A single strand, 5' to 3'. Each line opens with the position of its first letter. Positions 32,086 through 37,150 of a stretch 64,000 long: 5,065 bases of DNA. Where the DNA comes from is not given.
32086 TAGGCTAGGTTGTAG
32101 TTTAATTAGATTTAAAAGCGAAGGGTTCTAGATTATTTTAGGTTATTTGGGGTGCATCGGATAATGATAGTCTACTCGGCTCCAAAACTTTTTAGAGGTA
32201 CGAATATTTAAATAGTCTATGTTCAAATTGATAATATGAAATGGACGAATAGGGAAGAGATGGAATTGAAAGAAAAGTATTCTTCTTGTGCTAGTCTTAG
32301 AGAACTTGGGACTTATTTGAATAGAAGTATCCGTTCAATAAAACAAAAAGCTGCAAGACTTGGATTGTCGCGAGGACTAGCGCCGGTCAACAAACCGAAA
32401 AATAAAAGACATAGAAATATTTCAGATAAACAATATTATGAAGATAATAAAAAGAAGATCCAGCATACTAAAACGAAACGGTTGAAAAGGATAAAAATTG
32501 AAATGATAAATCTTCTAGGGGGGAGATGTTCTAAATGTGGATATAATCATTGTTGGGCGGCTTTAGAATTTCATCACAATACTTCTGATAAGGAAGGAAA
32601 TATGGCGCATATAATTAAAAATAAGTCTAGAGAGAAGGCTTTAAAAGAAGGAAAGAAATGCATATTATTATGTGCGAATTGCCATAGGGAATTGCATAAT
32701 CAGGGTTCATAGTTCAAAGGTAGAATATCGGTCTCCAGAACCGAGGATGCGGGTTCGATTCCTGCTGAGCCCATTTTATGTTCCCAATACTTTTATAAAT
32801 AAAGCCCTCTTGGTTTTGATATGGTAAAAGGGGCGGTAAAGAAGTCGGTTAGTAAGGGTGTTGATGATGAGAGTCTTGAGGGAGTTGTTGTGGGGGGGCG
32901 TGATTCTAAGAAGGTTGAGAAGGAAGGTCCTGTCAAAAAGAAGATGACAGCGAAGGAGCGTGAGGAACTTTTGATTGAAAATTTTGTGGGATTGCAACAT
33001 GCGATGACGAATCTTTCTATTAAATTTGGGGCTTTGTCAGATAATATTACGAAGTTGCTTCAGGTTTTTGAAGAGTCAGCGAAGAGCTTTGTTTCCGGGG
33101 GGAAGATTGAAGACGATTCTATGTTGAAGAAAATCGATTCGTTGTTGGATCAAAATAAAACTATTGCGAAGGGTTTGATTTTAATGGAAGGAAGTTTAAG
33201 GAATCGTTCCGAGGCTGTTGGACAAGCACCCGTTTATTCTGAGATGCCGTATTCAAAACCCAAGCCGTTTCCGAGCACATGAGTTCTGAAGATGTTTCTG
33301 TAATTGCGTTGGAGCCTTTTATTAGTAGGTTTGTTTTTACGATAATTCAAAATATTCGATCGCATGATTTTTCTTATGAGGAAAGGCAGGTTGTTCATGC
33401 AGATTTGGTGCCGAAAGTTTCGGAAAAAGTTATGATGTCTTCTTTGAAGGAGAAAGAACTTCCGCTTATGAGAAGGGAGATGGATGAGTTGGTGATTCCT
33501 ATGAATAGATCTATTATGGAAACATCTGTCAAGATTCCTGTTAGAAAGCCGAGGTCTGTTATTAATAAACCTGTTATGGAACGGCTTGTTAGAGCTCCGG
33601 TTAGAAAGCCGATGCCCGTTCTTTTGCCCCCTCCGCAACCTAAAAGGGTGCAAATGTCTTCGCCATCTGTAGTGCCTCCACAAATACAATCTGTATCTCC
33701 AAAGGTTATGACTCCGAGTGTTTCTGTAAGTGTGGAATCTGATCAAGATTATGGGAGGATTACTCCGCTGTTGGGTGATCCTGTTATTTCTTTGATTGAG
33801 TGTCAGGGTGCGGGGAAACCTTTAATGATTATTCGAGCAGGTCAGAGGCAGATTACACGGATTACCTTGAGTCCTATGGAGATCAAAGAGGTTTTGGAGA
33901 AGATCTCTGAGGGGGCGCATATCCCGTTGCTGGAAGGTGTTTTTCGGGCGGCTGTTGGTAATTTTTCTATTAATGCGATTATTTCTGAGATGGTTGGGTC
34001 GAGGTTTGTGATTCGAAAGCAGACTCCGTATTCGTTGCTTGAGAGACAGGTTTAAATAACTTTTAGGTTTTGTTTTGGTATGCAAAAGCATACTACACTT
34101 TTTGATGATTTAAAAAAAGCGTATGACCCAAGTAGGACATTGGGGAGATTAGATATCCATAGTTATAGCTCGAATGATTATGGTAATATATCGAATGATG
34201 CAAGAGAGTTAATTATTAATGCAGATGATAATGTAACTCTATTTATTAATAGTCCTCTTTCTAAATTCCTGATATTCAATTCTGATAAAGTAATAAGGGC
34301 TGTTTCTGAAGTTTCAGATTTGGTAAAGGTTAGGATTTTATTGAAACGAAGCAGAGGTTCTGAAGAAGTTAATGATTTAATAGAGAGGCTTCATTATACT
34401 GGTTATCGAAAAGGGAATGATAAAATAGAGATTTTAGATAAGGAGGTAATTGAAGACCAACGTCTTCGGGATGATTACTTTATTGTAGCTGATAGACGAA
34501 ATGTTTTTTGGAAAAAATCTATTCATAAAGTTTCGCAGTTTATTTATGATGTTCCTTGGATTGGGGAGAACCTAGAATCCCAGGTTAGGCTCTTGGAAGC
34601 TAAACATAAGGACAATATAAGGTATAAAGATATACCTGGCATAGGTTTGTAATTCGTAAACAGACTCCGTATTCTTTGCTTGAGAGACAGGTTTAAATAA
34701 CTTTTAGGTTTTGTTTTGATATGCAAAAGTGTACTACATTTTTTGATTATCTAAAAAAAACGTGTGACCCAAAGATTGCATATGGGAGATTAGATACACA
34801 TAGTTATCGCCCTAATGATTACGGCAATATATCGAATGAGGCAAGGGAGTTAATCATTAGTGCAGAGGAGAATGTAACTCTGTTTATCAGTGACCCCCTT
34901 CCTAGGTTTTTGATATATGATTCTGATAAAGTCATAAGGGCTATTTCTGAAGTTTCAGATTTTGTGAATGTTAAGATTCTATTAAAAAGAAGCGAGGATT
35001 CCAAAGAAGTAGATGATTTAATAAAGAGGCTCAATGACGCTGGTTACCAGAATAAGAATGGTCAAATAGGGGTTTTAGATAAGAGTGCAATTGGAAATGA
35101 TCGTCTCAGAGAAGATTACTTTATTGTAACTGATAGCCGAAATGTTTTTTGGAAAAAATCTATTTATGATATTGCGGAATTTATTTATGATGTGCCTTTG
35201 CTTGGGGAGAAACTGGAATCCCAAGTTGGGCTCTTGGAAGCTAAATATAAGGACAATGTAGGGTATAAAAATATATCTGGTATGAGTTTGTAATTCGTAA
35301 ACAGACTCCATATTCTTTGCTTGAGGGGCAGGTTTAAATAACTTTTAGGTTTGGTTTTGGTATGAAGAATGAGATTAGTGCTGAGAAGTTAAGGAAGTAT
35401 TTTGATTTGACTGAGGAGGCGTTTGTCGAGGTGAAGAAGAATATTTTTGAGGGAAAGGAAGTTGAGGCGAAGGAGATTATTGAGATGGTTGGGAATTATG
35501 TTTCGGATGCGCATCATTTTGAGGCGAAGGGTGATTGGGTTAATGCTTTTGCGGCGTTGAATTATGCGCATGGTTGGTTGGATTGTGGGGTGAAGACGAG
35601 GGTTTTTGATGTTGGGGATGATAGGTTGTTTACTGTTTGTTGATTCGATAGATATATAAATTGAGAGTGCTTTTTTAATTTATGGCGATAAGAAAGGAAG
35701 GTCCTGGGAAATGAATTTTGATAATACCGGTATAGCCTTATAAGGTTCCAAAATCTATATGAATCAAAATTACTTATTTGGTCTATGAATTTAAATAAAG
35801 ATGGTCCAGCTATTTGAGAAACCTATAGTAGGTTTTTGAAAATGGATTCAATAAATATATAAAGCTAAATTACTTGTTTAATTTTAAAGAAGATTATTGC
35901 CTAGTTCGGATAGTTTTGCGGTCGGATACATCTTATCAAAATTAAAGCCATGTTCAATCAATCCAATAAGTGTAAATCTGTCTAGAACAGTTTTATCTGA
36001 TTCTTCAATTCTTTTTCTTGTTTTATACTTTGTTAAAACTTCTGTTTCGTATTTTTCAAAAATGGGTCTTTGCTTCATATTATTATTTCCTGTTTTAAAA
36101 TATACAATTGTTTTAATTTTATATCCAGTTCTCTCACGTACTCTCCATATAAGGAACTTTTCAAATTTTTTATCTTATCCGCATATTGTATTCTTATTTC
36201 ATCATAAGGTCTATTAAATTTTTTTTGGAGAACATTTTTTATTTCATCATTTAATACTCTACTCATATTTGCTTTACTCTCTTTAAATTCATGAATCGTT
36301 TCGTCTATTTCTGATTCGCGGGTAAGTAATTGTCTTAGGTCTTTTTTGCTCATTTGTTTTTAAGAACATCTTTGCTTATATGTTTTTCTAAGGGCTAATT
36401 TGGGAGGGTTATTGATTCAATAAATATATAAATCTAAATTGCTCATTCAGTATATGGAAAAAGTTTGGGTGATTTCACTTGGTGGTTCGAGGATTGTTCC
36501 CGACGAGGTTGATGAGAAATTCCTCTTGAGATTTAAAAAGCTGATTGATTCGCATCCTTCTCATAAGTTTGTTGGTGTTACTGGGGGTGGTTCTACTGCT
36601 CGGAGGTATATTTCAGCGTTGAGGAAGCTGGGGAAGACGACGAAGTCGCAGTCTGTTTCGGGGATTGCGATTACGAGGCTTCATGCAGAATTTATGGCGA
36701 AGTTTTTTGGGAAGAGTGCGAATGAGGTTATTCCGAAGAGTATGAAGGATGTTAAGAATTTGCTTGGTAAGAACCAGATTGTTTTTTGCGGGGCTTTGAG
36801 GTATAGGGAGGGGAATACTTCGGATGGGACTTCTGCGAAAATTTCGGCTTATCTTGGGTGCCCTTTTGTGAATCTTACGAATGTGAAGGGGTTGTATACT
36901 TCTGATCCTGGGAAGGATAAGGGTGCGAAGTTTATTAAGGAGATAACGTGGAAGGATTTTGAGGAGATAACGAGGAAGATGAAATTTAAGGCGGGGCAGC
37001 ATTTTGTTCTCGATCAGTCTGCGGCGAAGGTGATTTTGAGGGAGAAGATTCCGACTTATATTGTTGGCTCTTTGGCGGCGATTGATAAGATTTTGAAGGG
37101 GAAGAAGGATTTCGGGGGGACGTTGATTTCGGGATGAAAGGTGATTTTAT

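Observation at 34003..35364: Tandem array of 641-bp self-contained gene units whose promoter, start codon and stop codon all come from the 80-nt repeat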

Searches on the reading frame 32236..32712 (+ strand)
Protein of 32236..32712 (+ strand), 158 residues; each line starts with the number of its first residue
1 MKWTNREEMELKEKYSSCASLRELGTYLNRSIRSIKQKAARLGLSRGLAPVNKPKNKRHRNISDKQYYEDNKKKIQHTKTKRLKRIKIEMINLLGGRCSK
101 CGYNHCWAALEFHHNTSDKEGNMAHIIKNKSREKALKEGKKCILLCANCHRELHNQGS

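Call 6: search_protein_families(library=pfam, proteins=[window:32236-32712:+], max_evalue=0.1)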
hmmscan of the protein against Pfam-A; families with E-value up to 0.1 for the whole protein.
window:32236-32712:+ (158 aa): 1 family
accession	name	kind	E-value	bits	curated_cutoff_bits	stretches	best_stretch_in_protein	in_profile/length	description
PF01844.29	HNH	-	0.051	14.2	21.4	0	119-156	12-47/47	HNH endonuclease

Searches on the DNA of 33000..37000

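Call 93: search_rna_families(source=window, start=33000, end=37000, threshold=evalue, max_evalue=1)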
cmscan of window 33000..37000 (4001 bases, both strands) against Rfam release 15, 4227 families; matches with E-value up to 1: 1.
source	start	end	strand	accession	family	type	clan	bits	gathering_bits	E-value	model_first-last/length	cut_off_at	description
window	34704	34772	+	RF00147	SNORD34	Gene; snRNA; snoRNA; CD-box;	CL00055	22.2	38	0.76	1-79/79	no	Small nucleolar RNA SNORD34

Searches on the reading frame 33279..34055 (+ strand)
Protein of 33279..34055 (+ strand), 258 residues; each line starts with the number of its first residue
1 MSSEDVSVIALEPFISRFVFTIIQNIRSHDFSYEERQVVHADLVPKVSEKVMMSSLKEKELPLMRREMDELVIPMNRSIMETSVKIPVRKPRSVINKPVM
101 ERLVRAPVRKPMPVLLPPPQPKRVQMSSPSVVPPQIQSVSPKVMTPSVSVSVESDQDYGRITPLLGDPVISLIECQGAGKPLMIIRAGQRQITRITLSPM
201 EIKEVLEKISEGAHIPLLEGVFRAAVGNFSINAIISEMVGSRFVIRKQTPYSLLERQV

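Call 6: search_protein_families(library=pfam, proteins=[window:33279-34055:+], max_evalue=0.1)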
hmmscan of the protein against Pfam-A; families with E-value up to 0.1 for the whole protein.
window:33279-34055:+ (258 aa): 0 families

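Call 10: find_homologous_proteins(query=window:33279-34052:+, max_evalue=0.001)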
Query window:33279-34052:+ (258 aa): 217 proteins with E <= 0.001 among 765 candidates; the best 120 are listed.
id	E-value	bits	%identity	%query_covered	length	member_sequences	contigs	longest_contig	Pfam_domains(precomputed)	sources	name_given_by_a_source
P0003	3.6e-155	532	100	100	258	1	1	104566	-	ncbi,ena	-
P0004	2.9e-88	313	61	100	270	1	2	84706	-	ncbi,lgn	ncbi:MAG: hypothetical protein ABIH79_02570 [archaeon]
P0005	2.0e-87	311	56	100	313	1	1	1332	-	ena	-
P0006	9.3e-87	309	60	100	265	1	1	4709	-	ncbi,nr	ncbi:MAG: hypothetical protein U9Q73_01250 [Nanoarchaeota archaeon]|nr:hypothetical protein [Nanoarc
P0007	6.5e-81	289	59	100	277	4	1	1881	-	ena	-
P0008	3.7e-80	287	62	100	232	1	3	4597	-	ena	-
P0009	4.5e-78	280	57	100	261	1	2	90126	-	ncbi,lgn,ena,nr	ncbi:hypothetical protein KAI32_02065 [Candidatus Pacearchaeota archaeon]|nr:hypothetical protein [C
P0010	1.3e-77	279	59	100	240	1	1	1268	-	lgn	-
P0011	1.1e-76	276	56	100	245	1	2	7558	-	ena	-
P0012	2.1e-68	248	53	99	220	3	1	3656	-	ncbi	-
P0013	1.2e-67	246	52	100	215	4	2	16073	-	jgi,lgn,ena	-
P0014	5.1e-67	244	52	100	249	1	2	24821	-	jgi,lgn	-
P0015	7.2e-67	243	52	99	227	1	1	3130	-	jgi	-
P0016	1.3e-66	243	53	99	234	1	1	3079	-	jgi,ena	-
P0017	3.3e-66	241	50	99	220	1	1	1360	-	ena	-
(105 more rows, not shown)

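Call 12: find_encoding_contigs(protein=P0004, flank=5000, max_places=3)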
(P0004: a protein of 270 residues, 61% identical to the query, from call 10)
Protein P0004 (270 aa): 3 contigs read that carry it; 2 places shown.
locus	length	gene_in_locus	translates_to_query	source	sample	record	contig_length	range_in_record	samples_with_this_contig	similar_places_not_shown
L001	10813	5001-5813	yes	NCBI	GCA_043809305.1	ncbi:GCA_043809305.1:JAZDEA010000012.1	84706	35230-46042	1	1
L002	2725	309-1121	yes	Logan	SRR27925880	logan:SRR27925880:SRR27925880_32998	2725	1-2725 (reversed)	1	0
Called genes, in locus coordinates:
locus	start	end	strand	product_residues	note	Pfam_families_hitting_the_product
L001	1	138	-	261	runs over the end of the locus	PF25133:TYW2_N_2 (faint), PF02475:TRM5-TYW2_MTfase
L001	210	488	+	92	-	-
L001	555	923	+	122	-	PF09845:OapC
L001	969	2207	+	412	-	PF01909:NTP_transf_2 (weak), PF09249:tRNA_NucTransf2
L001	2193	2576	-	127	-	PF18477:PIN_9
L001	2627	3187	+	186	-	-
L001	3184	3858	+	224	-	PF11848:DUF3368 (faint)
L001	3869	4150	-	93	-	-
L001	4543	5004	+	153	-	-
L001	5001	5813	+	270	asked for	-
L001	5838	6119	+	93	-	PF04010:DUF357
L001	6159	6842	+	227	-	PF00696:AA_kinase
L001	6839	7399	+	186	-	PF01876:RNase_P_p30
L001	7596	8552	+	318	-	PF00294:PfkB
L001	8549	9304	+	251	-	PF01791:DeoC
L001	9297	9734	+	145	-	PF06560:GPI, PF07883:Cupin_2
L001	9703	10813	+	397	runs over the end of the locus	PF00723:Glyco_hydro_15 (weak), PF17389:Bac_rhamnosid6H (faint), PF22422:MGH1-like_GH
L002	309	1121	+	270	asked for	-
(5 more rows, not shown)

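Call 13: find_encoding_contigs(protein=P0009, flank=5000, max_places=3)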
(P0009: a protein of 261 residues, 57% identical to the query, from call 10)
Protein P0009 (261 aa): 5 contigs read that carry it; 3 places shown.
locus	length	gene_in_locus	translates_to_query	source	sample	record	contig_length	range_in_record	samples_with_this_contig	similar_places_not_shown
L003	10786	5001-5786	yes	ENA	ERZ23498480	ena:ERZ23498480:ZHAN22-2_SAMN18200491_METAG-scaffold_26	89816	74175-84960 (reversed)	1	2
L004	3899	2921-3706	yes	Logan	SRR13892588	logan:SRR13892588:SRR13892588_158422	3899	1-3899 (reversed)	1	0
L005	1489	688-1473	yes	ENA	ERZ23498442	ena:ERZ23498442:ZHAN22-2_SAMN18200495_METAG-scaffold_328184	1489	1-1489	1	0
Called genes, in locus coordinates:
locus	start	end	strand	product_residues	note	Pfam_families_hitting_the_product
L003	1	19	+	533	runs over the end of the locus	PF00005:ABC_tran, PF02367:TsaE (faint), PF02463:SMC_N, PF03193:RsgA_GTPase (faint), PF04665:Pox_A32 (faint), PF13555:AAA_29 (faint), PF20720:nSTAND3 (faint), PF00005:ABC_tran, +10 more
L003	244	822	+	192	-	PF14512:TM1586_NiRdase (faint), PF00881:Nitroreductase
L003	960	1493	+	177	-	-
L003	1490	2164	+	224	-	PF11848:DUF3368 (faint)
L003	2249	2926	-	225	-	PF00702:Hydrolase, PF08282:Hydrolase_3 (faint), PF13419:HAD_2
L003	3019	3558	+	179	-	PF13238:AAA_18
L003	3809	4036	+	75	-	-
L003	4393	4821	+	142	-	-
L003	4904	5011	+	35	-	-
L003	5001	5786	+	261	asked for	-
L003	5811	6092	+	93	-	PF04010:DUF357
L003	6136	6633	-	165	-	-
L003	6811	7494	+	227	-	PF00696:AA_kinase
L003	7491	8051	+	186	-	PF01876:RNase_P_p30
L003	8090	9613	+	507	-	PF00587:tRNA-synt_2b (faint), PF01409:tRNA-synt_2d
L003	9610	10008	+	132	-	-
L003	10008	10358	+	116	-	-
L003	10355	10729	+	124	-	PF01243:PNPOx_N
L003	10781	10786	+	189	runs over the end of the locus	PF00561:Abhydrolase_1 (weak), PF06821:Ser_hydrolase, PF12697:Abhydrolase_6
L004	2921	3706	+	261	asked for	-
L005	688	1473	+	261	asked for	-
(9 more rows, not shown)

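Call 44: find_related_loci(query=A4, collection=metagenome_contigs, flank=4000)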
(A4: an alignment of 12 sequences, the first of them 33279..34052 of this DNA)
Query A4 (258 aa) in metagenome_contigs; peptide patterns used: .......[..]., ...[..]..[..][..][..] (x = any residue, [..] = any of these).
237 stretches matched a pattern; 65 encode a relative of the query (tblastn E <= 1e-3); 65 distinct loci.
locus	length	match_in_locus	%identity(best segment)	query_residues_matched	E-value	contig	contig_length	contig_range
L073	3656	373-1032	53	1-256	7e-80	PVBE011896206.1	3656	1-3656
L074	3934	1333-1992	53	1-256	7e-80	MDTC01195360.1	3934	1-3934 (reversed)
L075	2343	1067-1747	52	1-256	8e-79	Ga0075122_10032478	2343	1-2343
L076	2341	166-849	52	1-256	1e-78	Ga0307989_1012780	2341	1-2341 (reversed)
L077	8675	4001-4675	50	1-256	8e-76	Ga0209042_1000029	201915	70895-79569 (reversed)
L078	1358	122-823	53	1-256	4e-80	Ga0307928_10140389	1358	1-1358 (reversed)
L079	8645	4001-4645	52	1-258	3e-75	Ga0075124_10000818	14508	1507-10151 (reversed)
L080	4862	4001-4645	52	1-258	2e-75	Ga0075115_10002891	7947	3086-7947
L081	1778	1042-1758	51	1-256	2e-78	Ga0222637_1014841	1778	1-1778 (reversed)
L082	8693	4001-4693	53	4-256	6e-74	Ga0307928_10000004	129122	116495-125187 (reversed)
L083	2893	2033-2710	48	1-256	3e-74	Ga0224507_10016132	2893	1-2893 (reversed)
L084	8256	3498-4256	50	1-255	9e-73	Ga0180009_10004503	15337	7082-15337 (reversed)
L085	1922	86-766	50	1-256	1e-73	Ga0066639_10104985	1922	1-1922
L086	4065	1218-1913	51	4-256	2e-69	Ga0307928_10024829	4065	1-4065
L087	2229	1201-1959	49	1-255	3e-70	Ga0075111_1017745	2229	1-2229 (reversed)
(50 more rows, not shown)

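Call 76: find_encoding_contigs(protein=window:33279-34055:+, flank=3000, max_places=8)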
Protein window:33279-34055:+ (258 aa): 2 contigs read that carry it; 1 place shown.
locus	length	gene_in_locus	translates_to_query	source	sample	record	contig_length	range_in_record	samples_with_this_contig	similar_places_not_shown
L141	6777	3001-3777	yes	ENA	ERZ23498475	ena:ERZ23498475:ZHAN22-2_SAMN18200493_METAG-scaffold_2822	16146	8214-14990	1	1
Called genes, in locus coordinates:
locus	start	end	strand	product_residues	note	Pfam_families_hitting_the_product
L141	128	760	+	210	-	PF01936:NYN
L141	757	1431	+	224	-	PF11848:DUF3368 (faint)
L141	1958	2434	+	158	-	-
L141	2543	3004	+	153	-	-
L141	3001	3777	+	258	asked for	-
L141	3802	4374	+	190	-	-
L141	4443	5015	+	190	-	-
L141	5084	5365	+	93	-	PF04010:DUF357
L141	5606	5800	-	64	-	-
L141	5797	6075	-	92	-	-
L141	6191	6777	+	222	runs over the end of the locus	PF00696:AA_kinase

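Call 92: search_solved_structures(query=A4, max_evalue=1, show_alignments=1)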
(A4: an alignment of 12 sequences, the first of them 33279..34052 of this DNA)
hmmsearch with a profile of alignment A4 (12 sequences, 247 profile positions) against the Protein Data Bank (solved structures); distinct sequences matched with E-value up to 1: 2.
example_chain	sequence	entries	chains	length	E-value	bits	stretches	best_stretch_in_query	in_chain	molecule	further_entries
2oap_1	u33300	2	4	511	0.026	17.8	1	146-238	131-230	Type II secretion system protein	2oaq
9tps_G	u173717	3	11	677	0.088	16.1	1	37-134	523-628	Biotin carboxylase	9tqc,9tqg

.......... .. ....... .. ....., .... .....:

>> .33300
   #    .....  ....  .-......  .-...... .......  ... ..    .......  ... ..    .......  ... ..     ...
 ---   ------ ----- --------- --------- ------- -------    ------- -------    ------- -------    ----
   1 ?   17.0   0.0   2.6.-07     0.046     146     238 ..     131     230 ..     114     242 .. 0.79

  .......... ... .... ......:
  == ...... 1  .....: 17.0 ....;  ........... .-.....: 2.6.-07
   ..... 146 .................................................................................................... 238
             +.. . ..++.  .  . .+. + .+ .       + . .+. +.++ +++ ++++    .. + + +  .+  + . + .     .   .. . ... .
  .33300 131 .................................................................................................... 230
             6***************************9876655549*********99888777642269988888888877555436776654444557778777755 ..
